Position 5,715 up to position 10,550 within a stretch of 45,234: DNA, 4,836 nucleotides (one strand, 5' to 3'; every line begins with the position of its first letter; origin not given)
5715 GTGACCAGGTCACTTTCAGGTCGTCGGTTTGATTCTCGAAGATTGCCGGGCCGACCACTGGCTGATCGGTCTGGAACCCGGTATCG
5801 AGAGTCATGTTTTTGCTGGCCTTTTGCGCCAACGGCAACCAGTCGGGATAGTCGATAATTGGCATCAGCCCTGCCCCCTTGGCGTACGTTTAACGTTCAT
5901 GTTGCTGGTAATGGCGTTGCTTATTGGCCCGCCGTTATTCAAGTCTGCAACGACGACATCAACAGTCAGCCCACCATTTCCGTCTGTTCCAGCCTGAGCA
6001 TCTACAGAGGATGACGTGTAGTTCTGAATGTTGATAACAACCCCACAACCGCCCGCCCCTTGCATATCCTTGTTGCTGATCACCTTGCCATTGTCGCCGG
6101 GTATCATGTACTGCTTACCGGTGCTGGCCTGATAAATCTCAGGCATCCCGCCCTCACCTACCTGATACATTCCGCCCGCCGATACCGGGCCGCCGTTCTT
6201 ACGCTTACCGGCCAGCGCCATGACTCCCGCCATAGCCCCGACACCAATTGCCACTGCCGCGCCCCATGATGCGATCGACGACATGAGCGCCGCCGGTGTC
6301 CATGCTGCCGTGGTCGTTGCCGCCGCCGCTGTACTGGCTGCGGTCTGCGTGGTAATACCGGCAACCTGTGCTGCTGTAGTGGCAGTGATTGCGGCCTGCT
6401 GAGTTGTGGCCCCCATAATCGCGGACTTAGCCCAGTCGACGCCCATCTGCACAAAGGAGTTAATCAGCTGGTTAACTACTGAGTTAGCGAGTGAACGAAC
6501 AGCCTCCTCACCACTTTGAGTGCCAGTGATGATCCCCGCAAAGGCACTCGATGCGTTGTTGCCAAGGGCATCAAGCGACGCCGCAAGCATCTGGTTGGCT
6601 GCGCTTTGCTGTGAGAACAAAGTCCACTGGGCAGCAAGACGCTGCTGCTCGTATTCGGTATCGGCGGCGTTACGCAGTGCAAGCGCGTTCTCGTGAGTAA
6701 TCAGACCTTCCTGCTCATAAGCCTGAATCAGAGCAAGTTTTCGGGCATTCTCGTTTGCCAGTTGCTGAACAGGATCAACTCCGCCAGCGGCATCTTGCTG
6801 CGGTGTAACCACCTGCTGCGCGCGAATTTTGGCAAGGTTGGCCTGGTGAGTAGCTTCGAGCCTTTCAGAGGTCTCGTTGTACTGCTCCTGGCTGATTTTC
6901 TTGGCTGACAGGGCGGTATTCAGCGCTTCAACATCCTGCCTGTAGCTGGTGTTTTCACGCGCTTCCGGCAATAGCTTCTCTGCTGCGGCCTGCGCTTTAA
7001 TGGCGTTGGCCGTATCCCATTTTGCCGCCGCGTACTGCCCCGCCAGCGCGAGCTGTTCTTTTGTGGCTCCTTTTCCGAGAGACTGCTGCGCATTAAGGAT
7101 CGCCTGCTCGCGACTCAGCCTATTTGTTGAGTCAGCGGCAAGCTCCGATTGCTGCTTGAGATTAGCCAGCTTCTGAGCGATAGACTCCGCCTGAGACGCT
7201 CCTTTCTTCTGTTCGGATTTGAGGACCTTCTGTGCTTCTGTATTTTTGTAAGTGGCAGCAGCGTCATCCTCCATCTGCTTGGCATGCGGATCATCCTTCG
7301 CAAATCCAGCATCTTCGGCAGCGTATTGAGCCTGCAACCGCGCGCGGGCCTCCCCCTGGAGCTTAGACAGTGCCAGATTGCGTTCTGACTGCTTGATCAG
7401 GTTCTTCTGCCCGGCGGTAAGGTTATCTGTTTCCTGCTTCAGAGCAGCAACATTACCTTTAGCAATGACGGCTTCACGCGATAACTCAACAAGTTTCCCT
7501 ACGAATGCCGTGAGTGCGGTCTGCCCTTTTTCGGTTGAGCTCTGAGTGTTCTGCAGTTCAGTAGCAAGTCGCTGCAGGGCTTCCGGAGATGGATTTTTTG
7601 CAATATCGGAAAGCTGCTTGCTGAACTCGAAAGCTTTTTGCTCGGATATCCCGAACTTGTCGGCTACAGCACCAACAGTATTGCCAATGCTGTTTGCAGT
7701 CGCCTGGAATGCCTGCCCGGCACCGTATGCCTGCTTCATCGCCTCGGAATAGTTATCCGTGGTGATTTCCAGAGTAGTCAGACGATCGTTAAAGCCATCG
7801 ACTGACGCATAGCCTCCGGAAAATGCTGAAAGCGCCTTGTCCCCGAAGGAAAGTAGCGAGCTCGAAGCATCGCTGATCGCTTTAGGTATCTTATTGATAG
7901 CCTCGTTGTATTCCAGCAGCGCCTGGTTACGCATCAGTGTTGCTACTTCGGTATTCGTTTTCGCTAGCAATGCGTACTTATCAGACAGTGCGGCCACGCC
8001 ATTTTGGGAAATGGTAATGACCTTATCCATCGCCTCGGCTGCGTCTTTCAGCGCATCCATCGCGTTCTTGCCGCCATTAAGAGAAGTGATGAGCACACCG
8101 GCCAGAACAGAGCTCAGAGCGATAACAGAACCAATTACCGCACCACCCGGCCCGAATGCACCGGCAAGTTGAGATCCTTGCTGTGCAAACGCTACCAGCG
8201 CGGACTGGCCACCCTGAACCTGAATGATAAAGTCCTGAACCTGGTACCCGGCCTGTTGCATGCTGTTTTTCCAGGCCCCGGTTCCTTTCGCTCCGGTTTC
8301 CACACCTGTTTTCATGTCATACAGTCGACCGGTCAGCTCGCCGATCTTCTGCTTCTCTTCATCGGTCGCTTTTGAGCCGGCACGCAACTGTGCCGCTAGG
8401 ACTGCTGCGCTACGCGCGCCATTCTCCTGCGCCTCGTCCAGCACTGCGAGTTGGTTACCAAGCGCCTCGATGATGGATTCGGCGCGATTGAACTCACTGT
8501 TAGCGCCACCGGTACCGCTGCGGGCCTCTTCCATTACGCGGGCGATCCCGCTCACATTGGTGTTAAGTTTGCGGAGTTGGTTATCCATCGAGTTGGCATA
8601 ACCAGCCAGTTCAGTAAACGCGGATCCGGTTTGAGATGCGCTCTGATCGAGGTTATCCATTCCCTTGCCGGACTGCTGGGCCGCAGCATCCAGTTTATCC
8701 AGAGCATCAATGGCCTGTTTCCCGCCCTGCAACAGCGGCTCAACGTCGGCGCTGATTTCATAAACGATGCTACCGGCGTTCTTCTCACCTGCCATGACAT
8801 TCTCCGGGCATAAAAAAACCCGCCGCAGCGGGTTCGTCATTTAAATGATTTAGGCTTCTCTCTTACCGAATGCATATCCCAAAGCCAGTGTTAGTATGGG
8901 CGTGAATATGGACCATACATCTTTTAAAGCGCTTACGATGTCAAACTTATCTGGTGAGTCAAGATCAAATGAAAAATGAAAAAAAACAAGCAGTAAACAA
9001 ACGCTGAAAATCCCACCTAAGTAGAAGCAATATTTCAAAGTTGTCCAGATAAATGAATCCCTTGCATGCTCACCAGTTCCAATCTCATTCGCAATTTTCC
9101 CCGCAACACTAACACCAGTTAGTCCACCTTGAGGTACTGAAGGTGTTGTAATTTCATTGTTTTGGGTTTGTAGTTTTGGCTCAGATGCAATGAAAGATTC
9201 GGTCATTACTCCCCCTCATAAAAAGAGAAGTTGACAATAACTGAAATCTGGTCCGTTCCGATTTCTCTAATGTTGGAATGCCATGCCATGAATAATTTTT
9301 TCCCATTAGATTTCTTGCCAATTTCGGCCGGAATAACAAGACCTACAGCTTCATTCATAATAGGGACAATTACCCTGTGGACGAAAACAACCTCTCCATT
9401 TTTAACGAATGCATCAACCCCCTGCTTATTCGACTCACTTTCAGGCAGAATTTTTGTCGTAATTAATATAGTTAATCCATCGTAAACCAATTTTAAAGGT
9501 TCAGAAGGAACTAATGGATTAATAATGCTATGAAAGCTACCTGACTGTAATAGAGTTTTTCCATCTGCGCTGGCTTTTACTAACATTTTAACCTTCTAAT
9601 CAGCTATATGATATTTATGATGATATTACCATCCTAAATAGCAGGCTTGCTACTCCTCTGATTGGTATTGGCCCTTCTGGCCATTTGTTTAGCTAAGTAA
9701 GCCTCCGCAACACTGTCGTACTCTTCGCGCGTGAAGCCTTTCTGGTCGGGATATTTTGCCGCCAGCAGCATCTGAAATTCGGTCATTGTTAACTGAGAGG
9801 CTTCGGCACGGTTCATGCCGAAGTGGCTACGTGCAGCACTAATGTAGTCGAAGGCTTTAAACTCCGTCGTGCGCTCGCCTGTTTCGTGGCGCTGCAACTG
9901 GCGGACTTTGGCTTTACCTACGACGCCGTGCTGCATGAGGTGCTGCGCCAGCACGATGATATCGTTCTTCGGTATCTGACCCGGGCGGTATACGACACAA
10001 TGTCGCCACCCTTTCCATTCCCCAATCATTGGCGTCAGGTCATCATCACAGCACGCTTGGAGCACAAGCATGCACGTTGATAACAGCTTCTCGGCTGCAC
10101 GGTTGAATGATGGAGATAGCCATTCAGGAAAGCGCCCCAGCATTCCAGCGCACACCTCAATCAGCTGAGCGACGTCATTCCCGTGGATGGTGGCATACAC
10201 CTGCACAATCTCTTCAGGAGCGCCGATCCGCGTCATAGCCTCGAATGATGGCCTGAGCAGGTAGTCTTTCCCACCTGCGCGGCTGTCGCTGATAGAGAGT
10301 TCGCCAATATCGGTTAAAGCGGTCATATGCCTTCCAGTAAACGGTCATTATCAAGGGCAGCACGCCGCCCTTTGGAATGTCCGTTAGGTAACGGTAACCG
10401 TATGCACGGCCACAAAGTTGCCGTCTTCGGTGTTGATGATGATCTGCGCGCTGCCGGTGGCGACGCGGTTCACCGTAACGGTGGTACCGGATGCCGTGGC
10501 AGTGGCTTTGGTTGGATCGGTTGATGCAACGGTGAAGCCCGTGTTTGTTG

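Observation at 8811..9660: Two-gene AT-rich cassette (soluble protein + 2-TM membrane protein) inserted between tail chaperone and tape measure genes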

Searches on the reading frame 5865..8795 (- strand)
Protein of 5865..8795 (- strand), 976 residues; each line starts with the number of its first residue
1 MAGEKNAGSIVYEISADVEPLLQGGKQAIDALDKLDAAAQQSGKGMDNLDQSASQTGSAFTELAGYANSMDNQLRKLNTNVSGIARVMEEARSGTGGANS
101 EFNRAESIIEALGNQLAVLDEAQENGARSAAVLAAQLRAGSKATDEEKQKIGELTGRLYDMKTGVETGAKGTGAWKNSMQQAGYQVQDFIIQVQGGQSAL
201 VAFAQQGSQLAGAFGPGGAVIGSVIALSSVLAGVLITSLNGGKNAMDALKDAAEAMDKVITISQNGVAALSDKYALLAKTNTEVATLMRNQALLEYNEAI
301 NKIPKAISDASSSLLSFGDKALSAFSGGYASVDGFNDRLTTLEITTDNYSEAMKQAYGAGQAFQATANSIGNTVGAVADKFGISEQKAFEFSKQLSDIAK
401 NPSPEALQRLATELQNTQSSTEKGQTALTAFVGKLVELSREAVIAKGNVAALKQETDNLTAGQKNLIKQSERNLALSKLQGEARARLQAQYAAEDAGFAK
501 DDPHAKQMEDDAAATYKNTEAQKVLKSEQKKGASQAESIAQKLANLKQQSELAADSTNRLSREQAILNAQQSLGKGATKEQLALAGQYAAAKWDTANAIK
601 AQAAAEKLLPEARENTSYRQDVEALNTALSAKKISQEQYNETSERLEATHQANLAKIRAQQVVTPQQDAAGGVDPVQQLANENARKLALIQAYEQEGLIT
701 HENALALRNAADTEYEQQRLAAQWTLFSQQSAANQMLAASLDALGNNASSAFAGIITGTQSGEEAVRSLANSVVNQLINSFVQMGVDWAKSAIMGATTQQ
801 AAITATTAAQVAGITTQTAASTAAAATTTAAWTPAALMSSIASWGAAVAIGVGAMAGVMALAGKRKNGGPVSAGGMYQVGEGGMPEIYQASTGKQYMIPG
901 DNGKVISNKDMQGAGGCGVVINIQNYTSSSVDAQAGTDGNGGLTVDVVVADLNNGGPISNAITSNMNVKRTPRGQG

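Call 8: search_protein_families(library=pfam, proteins=[window:5865-8795:-], max_evalue=1)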
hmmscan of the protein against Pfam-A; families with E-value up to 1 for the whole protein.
window:5865-8795:- (976 aa): 0 families

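Call 9: search_protein_families(library=phrogs, proteins=[window:5865-8795:-], max_evalue=1)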
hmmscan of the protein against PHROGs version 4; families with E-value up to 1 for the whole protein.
window:5865-8795:- (976 aa): 9 families
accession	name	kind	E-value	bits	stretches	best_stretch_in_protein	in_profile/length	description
phrog_1538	-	tail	2.3e-219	732.1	1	4-972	2-809/811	tail length tape measure protein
phrog_1107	-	tail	1.8e-170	570.4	3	251-975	572-1251/1252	tail length tape measure protein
phrog_19547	-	unknown function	8.5e-86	290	1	430-925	50-485/533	-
phrog_339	-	tail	3.7e-10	39.7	1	208-798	419-967/1123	tail length tape measure protein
phrog_2854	-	tail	1.6e-06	28.1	1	33-972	122-854/855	tail length tape measure protein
phrog_1272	-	tail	4.9e-05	22.2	1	27-401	53-374/1606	tail length tape measure protein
phrog_12158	-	unknown function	0.052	15.3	1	906-949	35-78/94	-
phrog_24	-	tail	0.63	9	0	26-412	74-437/1151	tail length tape measure protein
phrog_5553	-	unknown function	0.97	10.7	1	69-154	11-96/114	-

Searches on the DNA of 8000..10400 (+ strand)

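Call 10: search_dna_similar(query=window:8000-10400:+, collection=phages, mode=near, max_rows=30)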
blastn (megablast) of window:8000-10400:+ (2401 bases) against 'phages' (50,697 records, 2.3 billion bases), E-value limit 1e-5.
Records with a match: 6; places in all: 6; records where one place covers at least 80% of the query: 0.
Best place of each record, by identity: 80-90% 5; 60-80% 1.
By first word of the organism name: Enterobacter 5; Hafnia 1.
By host as written in the record: Enterobacter cloacae 3; Enterobacter cloacae complex 1; Enterobacter hormaechei 1; Hafnia sp. 1.
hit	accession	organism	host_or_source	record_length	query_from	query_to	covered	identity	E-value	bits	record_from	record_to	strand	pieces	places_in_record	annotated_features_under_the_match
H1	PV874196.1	Enterobacter phage BHUENT6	Enterobacter cloacae complex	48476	1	2401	62%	87.4%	0e+0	1702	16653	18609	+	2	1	record has no annotation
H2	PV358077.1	Enterobacter phage ENT1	Enterobacter hormaechei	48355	1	2401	62%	87.4%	0e+0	1702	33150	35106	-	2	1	record has no annotation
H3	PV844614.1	Enterobacter phage BHUENT3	Enterobacter cloacae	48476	1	2401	62%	87.4%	0e+0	1702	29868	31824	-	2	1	record has no annotation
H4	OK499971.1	Enterobacter phage vB_EclS_CobraSix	Enterobacter cloacae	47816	1687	2401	30%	89.0%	0e+0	883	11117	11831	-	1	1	hypothetical protein (x2)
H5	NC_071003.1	Enterobacter phage vB_EclS_CobraSix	Enterobacter cloacae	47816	1687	2401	30%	89.0%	0e+0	883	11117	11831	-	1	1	hypothetical protein | structural protein with Ig domain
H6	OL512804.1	Hafnia phage Pocitis76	Hafnia sp.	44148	6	806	33%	78.7%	2e-148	532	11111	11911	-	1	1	tail tape measure protein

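Call 11: search_dna_similar(query=window:8000-10400:+, collection=ecoli_genomes, mode=near, max_rows=30)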
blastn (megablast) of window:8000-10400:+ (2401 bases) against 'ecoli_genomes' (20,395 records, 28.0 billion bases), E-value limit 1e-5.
Records with a match: 9; places in all: 9; records where one place covers at least 80% of the query: 3.
Genomes with a match: 9 of 5426; with a place that covers at least 80% of the query: 3. Places per genome that has any: lowest 1, median 1, highest 1. On chromosomes: 9 places; on plasmids: 0.
Best place of each record, by identity: >=99% 2; 90-95% 1; 80-90% 4; 60-80% 2.
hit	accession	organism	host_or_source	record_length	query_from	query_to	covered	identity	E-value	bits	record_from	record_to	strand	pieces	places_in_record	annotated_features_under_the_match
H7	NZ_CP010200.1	Escherichia coli strain M10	mouse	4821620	1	2401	100%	100.0%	0e+0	4434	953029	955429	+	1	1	tail protein (tape measure) | DUF6246 family protein | hypothetical protein (x2) | Ig-like domain-containing protein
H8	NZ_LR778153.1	Escherichia coli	water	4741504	1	2401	100%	100.0%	0e+0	4434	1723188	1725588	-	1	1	tail protein (tape measure) | DUF6246 family protein | hypothetical protein (x2) | Ig-like domain-containing protein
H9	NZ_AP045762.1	Escherichia coli strain 23CRST004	Homo sapiens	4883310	99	2399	96%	87.3%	0e+0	2632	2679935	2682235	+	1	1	coiled-coil domain-containing protein | DUF6246 family protein | hypothetical protein (x2) | phage tail tube protein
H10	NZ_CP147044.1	Escherichia coli strain 20A24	municipal wastewater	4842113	1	2401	62%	93.0%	0e+0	2184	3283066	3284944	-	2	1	phage tail tape measure protein | DUF6246 family protein | hypothetical protein | phage tail tube protein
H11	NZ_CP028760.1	Escherichia coli strain A14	Virginia opossum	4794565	9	2401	63%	86.7%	0e+0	1680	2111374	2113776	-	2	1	tail protein (tape measure) | DUF6246 family protein | NYN domain-containing protein | Ig-like domain-containing protein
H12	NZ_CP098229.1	Escherichia coli strain XJ55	bovine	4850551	8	2401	63%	86.6%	0e+0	1676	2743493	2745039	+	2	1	tail protein (tape measure) | DUF6246 family protein | Ig-like domain-containing protein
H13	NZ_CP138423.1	Escherichia coli strain 30EVA1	Homo sapiens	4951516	1687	2401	30%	88.4%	0e+0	861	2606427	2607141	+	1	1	DUF6246 family protein | phage tail tube protein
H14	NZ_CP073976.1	Escherichia coli strain MB20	Poultry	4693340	1717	2401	29%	77.9%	7e-113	418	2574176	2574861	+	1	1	DUF6246 family protein | Ig-like domain-containing protein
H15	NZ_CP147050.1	Escherichia coli strain 1008S19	river water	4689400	1716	2401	29%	76.6%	3e-97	366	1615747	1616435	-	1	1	DUF6246 family protein | Ig-like domain-containing protein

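Call 12: get_annotated_region(hit=H7, flank=3000)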
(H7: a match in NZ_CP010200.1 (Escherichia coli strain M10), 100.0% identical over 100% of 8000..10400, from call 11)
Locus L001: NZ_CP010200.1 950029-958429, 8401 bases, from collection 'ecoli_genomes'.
description: Escherichia coli strain M10 chromosome, complete genome
organism: Escherichia coli strain M10 (NCBI taxid 562)
replicon: chromosome; assembly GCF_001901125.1
host: mouse; source: -; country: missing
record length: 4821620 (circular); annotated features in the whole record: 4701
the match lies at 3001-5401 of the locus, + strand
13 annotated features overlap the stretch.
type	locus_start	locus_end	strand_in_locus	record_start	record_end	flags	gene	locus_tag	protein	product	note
CDS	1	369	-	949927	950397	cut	-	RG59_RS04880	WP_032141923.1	hypothetical protein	-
CDS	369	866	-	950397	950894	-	-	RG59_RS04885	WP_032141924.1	hypothetical protein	-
CDS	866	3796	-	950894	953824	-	-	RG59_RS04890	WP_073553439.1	tail protein (tape measure)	-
CDS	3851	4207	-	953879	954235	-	-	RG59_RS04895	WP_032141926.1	hypothetical protein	-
CDS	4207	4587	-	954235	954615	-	-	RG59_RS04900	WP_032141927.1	hypothetical protein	-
CDS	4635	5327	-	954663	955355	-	-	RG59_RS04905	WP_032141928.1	DUF6246 family protein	-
CDS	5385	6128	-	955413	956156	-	-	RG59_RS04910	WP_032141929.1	Ig-like domain-containing protein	-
CDS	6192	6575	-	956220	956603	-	-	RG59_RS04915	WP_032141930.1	hypothetical protein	-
CDS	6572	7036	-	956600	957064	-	-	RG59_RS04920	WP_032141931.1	hypothetical protein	-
CDS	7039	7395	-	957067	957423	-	-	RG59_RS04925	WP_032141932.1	hypothetical protein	-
CDS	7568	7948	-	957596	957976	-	-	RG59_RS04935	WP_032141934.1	hypothetical protein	-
CDS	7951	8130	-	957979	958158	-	-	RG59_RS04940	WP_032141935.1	hypothetical protein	-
CDS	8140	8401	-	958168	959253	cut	-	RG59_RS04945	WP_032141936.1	major capsid protein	-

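Call 13: get_annotated_region(hit=H9, flank=1500)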
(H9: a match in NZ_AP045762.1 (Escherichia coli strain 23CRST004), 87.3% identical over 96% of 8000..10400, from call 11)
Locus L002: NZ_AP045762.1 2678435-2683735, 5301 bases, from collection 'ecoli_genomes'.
description: Escherichia coli strain 23CRST004 chromosome, complete genome
organism: Escherichia coli strain 23CRST004 (NCBI taxid 562)
replicon: chromosome; assembly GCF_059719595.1
host: Homo sapiens; source: feces; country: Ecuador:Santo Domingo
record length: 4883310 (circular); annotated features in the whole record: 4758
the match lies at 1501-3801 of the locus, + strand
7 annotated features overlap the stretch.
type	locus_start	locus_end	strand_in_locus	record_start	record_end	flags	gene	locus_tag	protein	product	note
CDS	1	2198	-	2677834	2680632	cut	-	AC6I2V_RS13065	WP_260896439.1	coiled-coil domain-containing protein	-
CDS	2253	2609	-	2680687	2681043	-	-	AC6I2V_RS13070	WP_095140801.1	hypothetical protein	-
CDS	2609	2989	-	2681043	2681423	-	-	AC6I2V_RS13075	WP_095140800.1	hypothetical protein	-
CDS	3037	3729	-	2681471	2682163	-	-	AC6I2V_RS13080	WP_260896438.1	DUF6246 family protein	-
CDS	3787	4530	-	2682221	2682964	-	-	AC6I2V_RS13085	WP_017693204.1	phage tail tube protein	-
CDS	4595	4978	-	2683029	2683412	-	-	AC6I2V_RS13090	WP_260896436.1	phage tail termination protein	-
CDS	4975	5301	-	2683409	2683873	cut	-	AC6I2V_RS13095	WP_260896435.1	forkhead box protein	-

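Call 14: get_annotated_region(hit=H10, flank=1500)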
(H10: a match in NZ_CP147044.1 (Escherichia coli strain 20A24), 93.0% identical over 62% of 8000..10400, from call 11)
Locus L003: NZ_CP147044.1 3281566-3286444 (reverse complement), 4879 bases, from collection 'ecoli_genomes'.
description: Escherichia coli strain 20A24 chromosome, complete genome
organism: Escherichia coli strain 20A24 (NCBI taxid 562)
replicon: chromosome; assembly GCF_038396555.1
host: -; source: municipal wastewater; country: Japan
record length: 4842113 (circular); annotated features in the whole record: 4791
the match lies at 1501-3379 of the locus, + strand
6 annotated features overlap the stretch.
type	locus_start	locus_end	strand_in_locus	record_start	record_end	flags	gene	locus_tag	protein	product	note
CDS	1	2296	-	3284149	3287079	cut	-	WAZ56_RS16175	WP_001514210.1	phage tail tape measure protein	-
CDS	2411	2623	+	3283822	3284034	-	-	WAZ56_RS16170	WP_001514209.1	hypothetical protein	-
CDS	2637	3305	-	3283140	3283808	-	-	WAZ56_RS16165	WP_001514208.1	DUF6246 family protein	-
CDS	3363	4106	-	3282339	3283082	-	-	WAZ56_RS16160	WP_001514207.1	phage tail tube protein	-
CDS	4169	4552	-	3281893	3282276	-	-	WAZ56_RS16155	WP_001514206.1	phage tail termination protein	-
CDS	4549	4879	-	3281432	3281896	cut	-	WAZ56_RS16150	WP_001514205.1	hypothetical protein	-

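Call 15: get_annotated_region(hit=H11, flank=1500)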
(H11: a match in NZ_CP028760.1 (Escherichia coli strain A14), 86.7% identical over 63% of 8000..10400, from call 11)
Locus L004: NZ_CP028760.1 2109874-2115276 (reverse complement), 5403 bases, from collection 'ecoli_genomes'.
description: Escherichia coli strain A14 chromosome, complete genome
organism: Escherichia coli strain A14 (NCBI taxid 562)
replicon: chromosome; assembly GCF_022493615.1
host: Virginia opossum; source: feces; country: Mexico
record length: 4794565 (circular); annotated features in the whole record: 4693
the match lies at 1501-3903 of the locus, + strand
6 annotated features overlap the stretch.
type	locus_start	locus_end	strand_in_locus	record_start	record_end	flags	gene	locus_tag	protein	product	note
CDS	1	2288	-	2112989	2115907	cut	-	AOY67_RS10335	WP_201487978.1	tail protein (tape measure)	-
CDS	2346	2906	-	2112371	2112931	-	-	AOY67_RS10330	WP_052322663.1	NYN domain-containing protein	-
CDS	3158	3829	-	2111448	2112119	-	-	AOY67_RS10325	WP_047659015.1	DUF6246 family protein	-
CDS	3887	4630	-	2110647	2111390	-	-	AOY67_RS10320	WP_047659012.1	Ig-like domain-containing protein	-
CDS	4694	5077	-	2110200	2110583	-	-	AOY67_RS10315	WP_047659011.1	phage tail termination protein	-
CDS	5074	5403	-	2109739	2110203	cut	-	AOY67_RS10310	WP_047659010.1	hypothetical protein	-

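Call 16: get_annotated_region(hit=H12, flank=1500)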
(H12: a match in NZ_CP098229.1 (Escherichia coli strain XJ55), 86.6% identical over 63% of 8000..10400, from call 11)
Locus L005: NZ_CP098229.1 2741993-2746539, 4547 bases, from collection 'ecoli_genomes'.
description: Escherichia coli strain XJ55 chromosome, complete genome
organism: Escherichia coli strain XJ55 (NCBI taxid 562)
replicon: chromosome; assembly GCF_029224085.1
host: bovine; source: -; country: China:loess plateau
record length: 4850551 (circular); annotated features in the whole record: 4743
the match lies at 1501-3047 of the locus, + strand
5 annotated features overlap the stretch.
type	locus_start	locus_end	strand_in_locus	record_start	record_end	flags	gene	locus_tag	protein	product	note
CDS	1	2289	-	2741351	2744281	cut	-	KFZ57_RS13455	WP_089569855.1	tail protein (tape measure)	-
CDS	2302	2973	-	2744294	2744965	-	-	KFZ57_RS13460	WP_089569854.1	DUF6246 family protein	-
CDS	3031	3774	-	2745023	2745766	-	-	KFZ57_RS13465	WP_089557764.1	Ig-like domain-containing protein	-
CDS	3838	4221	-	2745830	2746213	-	-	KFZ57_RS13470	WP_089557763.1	hypothetical protein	-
CDS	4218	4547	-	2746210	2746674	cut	-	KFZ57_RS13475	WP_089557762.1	hypothetical protein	-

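Call 17: get_annotated_region(hit=H1, flank=1500)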
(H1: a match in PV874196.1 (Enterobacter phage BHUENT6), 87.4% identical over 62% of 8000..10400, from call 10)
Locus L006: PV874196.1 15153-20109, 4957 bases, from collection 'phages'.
description: UNVERIFIED: Enterobacter phage BHUENT6, complete genome.
organism: Enterobacter phage BHUENT6 (NCBI taxid 3452681)
taxonomy: Viruses
host: Enterobacter cloacae complex; source: human saliva; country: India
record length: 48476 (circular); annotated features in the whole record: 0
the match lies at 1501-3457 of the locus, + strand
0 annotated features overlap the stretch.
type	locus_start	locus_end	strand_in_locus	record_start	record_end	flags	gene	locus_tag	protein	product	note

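Call 81: search_rna_families(source=window, start=8600, end=9900, threshold=evalue, max_evalue=1)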
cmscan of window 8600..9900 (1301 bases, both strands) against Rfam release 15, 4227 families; matches with E-value up to 1: 1.
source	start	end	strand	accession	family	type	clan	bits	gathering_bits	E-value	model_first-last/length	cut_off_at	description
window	8813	8895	-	RF02144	rsmX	Gene;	CL00106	19.4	56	0.52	1-114/114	no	rsmX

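Call 88: search_dna_similar(query=window:8811-9633:+, collection=ecoli_genomes, mode=distant, max_rows=20)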
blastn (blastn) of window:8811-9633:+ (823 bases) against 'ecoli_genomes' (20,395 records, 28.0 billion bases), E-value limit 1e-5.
Records with a match: 3; places in all: 3; records where one place covers at least 80% of the query: 3.
Genomes with a match: 3 of 5426; with a place that covers at least 80% of the query: 3. Places per genome that has any: lowest 1, median 1, highest 1. On chromosomes: 3 places; on plasmids: 0.
Best place of each record, by identity: >=99% 2; 80-90% 1.
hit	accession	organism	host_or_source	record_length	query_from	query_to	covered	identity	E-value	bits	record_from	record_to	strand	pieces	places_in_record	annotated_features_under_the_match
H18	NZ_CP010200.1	Escherichia coli strain M10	mouse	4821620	1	823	100%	100.0%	0e+0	1485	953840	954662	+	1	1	hypothetical protein (x2)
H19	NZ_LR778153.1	Escherichia coli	water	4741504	1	823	100%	100.0%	0e+0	1485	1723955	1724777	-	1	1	hypothetical protein (x2)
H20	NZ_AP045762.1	Escherichia coli strain 23CRST004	Homo sapiens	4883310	1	823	100%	84.0%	0e+0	892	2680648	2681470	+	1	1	hypothetical protein (x2)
